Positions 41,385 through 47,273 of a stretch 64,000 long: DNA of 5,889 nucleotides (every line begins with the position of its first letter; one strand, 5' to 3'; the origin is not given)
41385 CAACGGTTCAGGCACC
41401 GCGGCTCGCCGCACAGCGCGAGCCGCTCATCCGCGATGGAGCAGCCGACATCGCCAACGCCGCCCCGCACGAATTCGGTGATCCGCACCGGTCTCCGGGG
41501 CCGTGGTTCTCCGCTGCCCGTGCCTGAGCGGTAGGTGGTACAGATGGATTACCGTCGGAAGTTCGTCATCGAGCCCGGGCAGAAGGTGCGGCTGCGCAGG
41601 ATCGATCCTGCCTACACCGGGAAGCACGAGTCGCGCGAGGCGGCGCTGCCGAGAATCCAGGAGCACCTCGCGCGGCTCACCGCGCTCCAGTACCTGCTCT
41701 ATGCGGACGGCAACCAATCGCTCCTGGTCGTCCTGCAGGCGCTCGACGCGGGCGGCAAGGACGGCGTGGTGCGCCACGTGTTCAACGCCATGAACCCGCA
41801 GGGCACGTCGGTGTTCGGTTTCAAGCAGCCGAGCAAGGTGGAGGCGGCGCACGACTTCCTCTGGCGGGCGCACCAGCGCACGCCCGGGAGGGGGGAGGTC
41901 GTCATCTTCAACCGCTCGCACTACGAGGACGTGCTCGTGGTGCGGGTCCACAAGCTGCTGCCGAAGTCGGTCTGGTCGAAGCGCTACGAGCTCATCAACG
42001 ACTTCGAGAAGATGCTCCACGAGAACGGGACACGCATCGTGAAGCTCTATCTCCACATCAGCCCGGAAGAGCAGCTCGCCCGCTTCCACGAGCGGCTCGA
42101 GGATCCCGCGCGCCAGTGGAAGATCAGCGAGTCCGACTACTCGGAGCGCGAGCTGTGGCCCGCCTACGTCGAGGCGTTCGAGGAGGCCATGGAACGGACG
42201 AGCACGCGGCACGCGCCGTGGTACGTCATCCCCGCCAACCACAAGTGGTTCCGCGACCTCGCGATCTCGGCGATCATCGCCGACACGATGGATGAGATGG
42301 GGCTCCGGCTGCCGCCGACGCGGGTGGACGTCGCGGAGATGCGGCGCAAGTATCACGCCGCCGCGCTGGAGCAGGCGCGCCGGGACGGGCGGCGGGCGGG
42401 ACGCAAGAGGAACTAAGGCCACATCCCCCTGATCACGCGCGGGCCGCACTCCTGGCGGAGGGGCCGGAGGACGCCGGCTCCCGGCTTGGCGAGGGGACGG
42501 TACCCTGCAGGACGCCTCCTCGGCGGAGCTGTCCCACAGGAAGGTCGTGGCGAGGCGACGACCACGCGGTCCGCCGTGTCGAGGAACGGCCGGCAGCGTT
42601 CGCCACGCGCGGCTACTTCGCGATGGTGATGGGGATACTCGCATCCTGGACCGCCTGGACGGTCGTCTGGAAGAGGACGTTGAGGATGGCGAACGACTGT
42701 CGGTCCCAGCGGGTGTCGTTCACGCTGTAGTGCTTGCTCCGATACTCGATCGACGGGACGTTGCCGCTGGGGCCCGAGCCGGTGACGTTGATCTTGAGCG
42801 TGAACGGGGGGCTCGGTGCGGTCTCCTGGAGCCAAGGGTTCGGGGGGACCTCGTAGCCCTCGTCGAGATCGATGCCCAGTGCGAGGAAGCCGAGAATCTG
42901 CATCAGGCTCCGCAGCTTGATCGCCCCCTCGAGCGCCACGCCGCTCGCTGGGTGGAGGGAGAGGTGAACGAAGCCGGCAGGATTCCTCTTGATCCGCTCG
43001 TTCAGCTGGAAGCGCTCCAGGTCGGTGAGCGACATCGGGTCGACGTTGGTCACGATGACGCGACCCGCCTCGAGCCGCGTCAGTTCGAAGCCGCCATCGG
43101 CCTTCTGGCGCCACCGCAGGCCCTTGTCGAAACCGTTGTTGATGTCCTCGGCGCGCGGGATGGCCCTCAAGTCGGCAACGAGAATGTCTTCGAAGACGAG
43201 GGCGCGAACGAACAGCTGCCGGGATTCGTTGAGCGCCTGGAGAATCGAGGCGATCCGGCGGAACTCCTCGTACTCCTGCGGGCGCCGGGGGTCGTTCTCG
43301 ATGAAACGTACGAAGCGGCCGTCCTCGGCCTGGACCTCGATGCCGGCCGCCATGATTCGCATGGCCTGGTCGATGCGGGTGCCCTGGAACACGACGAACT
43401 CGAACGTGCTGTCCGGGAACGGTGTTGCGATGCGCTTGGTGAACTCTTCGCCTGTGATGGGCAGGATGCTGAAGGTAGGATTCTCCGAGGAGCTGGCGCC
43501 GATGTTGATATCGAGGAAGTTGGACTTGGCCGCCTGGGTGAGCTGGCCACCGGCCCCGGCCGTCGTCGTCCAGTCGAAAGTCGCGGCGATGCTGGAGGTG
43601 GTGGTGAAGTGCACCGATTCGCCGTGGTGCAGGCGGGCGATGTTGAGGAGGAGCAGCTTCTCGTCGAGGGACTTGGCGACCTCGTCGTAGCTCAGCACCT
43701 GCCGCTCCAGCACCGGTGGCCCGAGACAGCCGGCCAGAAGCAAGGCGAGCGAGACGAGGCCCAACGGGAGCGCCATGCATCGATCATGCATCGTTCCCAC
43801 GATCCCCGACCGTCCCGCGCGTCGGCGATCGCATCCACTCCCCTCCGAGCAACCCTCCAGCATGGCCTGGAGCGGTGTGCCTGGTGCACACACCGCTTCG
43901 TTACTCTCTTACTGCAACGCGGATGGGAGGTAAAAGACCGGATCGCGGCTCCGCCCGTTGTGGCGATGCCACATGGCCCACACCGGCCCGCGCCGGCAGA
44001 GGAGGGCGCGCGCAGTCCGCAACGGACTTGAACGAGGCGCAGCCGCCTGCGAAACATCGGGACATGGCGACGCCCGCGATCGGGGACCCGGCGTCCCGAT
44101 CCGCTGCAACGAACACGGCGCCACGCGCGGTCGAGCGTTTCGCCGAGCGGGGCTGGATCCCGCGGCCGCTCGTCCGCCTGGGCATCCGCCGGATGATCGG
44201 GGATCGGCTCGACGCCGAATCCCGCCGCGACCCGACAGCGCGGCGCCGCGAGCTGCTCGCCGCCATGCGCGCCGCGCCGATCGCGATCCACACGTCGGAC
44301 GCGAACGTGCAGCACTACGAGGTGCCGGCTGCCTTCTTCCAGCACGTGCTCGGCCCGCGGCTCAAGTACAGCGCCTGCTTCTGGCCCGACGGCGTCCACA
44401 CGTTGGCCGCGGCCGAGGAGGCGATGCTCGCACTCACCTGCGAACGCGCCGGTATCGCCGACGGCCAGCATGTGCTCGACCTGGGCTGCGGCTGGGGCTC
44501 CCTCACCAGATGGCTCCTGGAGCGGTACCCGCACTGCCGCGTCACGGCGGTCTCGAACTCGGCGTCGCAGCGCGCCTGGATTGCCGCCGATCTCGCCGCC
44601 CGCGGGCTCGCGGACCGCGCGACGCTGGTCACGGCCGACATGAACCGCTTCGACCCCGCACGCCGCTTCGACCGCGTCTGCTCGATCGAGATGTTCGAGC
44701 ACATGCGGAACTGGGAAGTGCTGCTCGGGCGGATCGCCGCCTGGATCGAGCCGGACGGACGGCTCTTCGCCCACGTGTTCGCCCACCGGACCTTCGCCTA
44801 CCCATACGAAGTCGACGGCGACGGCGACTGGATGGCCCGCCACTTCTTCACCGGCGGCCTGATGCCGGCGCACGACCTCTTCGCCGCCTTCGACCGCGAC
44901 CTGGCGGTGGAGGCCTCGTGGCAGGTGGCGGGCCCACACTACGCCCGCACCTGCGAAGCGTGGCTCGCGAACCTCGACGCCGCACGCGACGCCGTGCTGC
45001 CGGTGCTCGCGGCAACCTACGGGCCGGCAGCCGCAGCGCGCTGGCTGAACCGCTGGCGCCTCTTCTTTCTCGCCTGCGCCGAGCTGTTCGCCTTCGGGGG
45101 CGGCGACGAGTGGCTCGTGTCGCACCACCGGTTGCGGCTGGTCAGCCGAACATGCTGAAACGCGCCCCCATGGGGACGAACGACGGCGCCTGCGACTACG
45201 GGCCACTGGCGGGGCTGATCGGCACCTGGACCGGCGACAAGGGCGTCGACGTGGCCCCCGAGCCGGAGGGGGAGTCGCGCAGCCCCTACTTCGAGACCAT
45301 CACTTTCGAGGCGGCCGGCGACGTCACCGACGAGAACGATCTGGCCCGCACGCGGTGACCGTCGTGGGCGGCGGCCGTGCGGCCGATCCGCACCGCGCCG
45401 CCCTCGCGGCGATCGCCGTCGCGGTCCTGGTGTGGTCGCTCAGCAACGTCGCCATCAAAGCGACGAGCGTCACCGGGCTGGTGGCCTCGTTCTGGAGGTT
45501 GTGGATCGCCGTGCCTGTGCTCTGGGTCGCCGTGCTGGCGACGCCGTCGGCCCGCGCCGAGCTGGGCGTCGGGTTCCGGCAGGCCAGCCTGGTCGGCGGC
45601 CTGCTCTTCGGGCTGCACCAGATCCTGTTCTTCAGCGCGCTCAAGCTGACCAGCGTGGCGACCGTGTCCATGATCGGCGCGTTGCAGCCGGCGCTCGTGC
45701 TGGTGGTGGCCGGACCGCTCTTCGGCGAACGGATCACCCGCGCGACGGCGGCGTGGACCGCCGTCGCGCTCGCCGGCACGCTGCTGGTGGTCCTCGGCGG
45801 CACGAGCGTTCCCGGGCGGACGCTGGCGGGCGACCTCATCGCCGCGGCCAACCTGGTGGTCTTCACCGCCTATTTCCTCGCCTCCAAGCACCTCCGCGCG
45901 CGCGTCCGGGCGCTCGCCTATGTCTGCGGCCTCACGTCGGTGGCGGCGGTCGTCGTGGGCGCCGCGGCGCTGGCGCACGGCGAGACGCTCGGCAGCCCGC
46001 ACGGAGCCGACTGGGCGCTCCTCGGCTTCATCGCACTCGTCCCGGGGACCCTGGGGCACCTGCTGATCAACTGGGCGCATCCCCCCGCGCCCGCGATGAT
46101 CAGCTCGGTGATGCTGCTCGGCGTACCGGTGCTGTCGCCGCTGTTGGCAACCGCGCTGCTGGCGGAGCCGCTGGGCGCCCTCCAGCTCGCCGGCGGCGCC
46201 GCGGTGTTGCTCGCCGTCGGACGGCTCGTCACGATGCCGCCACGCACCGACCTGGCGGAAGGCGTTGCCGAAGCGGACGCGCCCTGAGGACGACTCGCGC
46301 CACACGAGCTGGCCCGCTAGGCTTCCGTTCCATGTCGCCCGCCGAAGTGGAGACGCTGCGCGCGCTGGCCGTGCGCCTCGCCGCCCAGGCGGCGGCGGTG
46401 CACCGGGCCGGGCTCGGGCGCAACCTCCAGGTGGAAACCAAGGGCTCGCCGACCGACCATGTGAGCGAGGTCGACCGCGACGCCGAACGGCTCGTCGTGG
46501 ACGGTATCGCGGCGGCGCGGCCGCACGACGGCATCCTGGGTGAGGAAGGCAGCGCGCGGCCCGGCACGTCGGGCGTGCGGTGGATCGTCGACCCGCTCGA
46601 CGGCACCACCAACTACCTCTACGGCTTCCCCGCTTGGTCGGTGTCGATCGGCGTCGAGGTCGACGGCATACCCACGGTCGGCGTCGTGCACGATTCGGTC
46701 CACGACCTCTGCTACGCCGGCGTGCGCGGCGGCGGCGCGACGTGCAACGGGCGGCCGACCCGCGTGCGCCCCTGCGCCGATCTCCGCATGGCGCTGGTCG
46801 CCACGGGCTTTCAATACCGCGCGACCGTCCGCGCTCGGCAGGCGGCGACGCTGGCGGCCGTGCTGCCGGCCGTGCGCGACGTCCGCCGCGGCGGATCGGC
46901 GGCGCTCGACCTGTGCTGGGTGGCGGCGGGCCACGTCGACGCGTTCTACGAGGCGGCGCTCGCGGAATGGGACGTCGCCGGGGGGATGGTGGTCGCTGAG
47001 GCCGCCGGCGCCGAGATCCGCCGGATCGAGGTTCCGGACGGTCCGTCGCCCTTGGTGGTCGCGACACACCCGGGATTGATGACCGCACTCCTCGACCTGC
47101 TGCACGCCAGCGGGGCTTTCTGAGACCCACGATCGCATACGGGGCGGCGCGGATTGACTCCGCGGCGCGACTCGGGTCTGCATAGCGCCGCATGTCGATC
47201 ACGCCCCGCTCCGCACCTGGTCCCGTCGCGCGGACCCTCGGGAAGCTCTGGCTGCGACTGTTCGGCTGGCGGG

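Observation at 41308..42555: ppk2 bracketed by 51-bp imperfect direct repeats derived from the 3' end of mscS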

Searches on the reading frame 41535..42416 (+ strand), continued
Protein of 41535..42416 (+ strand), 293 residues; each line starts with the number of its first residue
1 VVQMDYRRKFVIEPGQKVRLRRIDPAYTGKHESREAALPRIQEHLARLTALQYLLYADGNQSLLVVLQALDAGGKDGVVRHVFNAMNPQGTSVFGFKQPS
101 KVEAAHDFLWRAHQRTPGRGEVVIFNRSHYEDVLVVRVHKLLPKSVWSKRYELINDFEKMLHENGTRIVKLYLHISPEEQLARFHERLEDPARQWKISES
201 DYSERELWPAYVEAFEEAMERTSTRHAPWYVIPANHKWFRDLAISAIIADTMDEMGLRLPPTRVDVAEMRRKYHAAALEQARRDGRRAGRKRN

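Call 65: find_encoding_contigs(protein=P0129, flank=10000, max_places=2)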
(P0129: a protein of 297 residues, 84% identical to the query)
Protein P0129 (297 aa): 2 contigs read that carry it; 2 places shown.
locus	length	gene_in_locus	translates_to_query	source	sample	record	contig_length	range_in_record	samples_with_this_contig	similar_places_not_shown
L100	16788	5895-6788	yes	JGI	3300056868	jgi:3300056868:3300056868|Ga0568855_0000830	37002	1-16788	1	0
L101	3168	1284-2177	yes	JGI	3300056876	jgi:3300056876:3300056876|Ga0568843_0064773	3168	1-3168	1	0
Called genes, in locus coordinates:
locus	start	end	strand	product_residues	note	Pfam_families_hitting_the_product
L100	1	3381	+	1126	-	?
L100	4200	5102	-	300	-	-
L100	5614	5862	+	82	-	-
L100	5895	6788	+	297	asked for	PF03976:PPK2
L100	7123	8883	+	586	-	PF00916:Sulfate_transp, PF01740:STAS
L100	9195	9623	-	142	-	PF12680:SnoaL_2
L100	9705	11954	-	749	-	PF00196:GerE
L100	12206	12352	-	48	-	-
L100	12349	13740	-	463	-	PF04185:Phosphoesterase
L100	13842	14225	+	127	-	-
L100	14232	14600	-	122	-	-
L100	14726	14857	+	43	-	-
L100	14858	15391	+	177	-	-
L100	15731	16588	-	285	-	PF13676:TIR_2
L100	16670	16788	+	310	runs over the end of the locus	PF08240:ADH_N, PF00107:ADH_zinc_N, PF13602:ADH_zinc_N_2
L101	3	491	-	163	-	?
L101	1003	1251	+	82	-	-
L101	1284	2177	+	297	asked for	PF03976:PPK2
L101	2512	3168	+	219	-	?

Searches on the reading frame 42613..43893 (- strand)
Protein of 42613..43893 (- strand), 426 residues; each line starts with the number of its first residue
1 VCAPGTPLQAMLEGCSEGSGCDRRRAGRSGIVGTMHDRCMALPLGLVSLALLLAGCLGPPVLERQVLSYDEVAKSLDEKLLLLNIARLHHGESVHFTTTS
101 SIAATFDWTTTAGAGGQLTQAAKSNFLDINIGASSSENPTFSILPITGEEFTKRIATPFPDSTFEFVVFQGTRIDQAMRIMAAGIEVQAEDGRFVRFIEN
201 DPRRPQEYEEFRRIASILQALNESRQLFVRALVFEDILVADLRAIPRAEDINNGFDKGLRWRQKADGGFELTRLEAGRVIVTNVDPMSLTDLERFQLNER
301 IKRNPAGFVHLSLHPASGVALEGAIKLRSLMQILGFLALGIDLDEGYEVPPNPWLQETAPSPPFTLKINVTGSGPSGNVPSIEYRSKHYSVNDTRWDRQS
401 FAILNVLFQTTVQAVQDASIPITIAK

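Call 6: search_protein_families(library=pfam, proteins=[window:42613-43893:-])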
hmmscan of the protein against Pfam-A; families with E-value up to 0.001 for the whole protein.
window:42613-43893:- (426 aa): 0 families

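Call 7: search_protein_families(library=ncbifam, proteins=[window:42613-43893:-])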
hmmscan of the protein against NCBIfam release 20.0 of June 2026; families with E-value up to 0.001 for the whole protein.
window:42613-43893:- (426 aa): 0 families

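Call 39: find_homologous_proteins(query=window:42613-43893:-, max_evalue=1e-10)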
Query window:42613-43893:- (426 aa): 781 proteins with E <= 1e-10 among 8000 candidates; the best 120 are listed.
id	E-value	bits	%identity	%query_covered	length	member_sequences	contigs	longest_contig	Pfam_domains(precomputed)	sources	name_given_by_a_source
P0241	9.0e-258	873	100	92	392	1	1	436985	-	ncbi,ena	-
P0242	2.1e-176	605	69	91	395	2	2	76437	-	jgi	jgi:hypothetical protein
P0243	1.2e-175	602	70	87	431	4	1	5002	-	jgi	jgi:hypothetical protein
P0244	1.9e-167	575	68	91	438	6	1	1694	-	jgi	jgi:hypothetical protein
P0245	1.0e-160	553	66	89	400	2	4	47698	-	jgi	jgi:hypothetical protein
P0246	4.0e-160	551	63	91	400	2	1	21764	-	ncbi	-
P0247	2.3e-159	549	65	88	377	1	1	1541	-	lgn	-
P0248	3.5e-159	548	63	92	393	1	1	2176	-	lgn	-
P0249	3.6e-159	548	64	92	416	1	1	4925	-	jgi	-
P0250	5.0e-159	548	64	91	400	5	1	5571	-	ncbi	-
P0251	6.3e-159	547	63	91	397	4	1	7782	-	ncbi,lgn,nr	ncbi:MAG TPA: hypothetical protein VEG60_12045 [Candidatus Binatia bacterium]|nr:hypothetical protei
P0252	3.1e-158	545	61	95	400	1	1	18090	-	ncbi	-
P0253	2.0e-157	542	65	89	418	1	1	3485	-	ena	-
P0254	2.9e-157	542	62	93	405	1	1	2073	-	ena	-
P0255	4.8e-157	541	64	88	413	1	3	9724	-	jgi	-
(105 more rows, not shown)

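Call 40: find_encoding_contigs(protein=P0242, flank=10000, max_places=2)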
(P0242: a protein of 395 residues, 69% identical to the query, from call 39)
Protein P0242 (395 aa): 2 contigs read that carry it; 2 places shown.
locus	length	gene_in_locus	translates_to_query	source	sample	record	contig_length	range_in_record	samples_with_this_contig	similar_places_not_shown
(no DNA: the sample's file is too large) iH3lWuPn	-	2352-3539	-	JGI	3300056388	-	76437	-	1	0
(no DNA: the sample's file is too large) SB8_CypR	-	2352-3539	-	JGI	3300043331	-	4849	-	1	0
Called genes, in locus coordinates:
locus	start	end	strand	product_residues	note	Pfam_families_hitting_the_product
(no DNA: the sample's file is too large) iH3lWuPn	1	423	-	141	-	?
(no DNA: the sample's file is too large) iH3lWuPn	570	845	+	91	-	-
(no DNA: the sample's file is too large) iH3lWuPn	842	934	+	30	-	-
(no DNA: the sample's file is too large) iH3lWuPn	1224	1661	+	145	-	PF06577:EipA (weak)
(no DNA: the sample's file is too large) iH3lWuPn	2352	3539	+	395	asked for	-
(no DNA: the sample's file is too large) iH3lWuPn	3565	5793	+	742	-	PF00375:SDF, PF00497:SBP_bac_3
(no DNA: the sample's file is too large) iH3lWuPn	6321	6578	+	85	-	PF01402:RHH_1 (weak)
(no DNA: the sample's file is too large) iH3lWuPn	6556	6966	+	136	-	PF01850:PIN (weak)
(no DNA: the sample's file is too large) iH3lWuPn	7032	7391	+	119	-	PF03641:Lysine_decarbox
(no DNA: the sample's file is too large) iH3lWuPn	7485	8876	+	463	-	PF09925:DUF2157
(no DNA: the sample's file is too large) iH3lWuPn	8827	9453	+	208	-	PF14345:GDYXXLXY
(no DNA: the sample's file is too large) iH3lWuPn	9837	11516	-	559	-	PF04087:DUF389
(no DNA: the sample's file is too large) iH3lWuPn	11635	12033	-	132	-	-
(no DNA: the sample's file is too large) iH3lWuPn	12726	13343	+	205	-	PF04367:DUF502 (weak)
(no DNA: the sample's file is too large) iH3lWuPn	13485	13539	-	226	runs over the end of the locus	PF00440:TetR_N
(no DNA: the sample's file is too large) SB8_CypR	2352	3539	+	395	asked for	-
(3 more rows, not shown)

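Call 41: find_encoding_contigs(protein=P0245, flank=10000, max_places=2)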
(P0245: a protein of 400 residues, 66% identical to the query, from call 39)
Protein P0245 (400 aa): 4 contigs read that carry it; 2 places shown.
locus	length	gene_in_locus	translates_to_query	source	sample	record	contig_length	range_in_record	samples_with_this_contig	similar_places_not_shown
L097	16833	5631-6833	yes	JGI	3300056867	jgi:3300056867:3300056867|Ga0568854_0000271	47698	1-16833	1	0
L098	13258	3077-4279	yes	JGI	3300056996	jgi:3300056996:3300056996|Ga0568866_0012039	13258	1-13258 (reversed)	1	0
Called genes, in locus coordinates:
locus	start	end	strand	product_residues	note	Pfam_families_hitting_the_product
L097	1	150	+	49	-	?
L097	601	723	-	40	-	-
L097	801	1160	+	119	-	PF01022:HTH_5, PF12840:HTH_20 (weak)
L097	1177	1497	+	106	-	-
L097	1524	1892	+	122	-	PF09851:SHOCT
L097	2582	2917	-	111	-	PF10050:DUF2284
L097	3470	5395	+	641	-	PF00924:MS_channel_2nd, PF21082:MS_channel_3rd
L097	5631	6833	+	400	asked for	-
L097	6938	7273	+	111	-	PF00313:CSD, PF08206:OB_RNB (faint)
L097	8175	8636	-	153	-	PF00581:Rhodanese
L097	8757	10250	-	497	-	PF13428:TPR_14 (faint), PF07719:TPR_2 (faint), PF14559:TPR_19 (faint)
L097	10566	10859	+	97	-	-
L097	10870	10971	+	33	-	-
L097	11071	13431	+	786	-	PF00884:Sulfatase, PF16347:SGSH_C (weak)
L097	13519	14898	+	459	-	PF06863:DUF1254, PF06742:DUF1214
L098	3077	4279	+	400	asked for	-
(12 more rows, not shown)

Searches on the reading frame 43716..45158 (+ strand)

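Call 6: search_protein_families(library=pfam, proteins=[window:43716-45158:+])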
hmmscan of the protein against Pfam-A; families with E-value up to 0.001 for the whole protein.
window:43716-45158:+ (480 aa): 9 families
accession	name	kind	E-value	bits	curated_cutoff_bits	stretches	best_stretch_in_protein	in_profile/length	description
PF02353.26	CMAS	-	8.7e-40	137.2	27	1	196-460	9-265/273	Mycolic acid cyclopropane synthetase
PF13489.12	Methyltransf_23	-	1.9e-15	57.4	27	1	247-359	20-123/164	Methyltransferase domain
PF13649.12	Methyltransf_25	-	6.2e-15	56.1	27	1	253-348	1-97/97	Methyltransferase domain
PF08241.18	Methyltransf_11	-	4.2e-12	47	21.2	1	254-351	1-94/95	Methyltransferase domain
PF08242.18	Methyltransf_12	-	1.1e-11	45.7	30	1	254-350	1-98/98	Methyltransferase domain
PF05175.20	MTS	-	1.2e-06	28.7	23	1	249-321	31-102/170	Methyltransferase small domain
PF13847.12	Methyltransf_31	-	6.4e-05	23.1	27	1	249-353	3-110/145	Methyltransferase domain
PF01728.25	FtsJ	-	0.00043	20.7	24.1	0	244-288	15-59/181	FtsJ-like methyltransferase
PF07021.18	MetW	-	0.00087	19.4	21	0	247-337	11-95/193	Methionine biosynthesis protein MetW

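Call 7: search_protein_families(library=ncbifam, proteins=[window:43716-45158:+])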
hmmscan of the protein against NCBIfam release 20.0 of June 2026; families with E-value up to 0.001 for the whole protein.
window:43716-45158:+ (480 aa): 15 families
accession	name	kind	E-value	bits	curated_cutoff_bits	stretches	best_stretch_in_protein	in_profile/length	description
NF008686.0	PRK11705.1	equivalog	4.4e-37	128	400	1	193-459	112-359/383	cyclopropane fatty acyl phospholipid synthase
NF040703.1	cyclopro_CfaB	exception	5.7e-29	101.1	650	1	195-470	105-370/393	C17 cyclopropane fatty acid synthase CfaB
NF053839.1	CPFASynBruc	equivalog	3.4e-24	85.6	600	1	189-428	113-348/410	cyclopropane fatty acid synthase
NF040660.1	mycolic_MTase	equivalog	7.1e-19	68.4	390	1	198-431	9-250/283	cyclopropane mycolic acid synthase family methyltransferase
NF041820.1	daptide_MTase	equivalog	7.2e-11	42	175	1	244-355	32-145/243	daptide-type RiPP biosynthesis methyltransferase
NF043040.1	corrin_prot_MT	hypoth_equivalog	8.9e-09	35.1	180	1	248-351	40-146/216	corrinoid protein-associated methyltransferase CpaM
TIGR02072.1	BioC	equivalog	2.2e-08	34.2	184.95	1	248-360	33-140/244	malonyl-ACP O-methyltransferase BioC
TIGR01983.1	UbiG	equivalog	1.2e-07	31.3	102.95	1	249-359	49-158/228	bifunctional 2-polyprenyl-6-hydroxyphenol methylase/3-demethylubiquinol 3-O-methyltransferase UbiG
NF010703.0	PRK14103.1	equivalog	2.3e-07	30.5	320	1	245-340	25-112/256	trans-aconitate 2-methyltransferase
NF002463.0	PRK01683.1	equivalog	3.5e-07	30.1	297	1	248-350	30-126/258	trans-aconitate 2-methyltransferase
TIGR02469.1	CbiT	equivalog_domain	3.6e-06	27.3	78.3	1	237-322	7-93/124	precorrin-6Y C5,15-methyltransferase (decarboxylating) subunit CbiT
TIGR02716.1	C20_methyl_CrtF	equivalog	7.9e-06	25.1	276.1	1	237-311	137-210/306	bacteriochlorophyllide d C-20 methyltransferase BchU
TIGR03534.1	RF_mod_PrmC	equivalog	2.7e-05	23.8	199.1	1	244-323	83-162/253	peptide chain release factor N(5)-glutamine methyltransferase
NF045667.1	MTase_DVU1556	equivalog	7.1e-05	22.4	155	1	242-350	15-117/213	DVU_1556 family methyltransferase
TIGR02021.1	BchM-ChlM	equivalog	0.00044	19.7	158.9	1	247-330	52-131/218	magnesium protoporphyrin IX methyltransferase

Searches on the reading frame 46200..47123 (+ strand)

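Call 48: search_protein_families(library=pfam, proteins=[window:46200-47123:+], max_evalue=0.0001)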
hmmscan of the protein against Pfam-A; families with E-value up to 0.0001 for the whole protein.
window:46200-47123:+ (307 aa): 1 family
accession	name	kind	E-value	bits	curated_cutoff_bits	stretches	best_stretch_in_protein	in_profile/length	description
PF00459.30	Inositol_P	-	2.1e-62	211.5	27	1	50-290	2-254/271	Inositol monophosphatase family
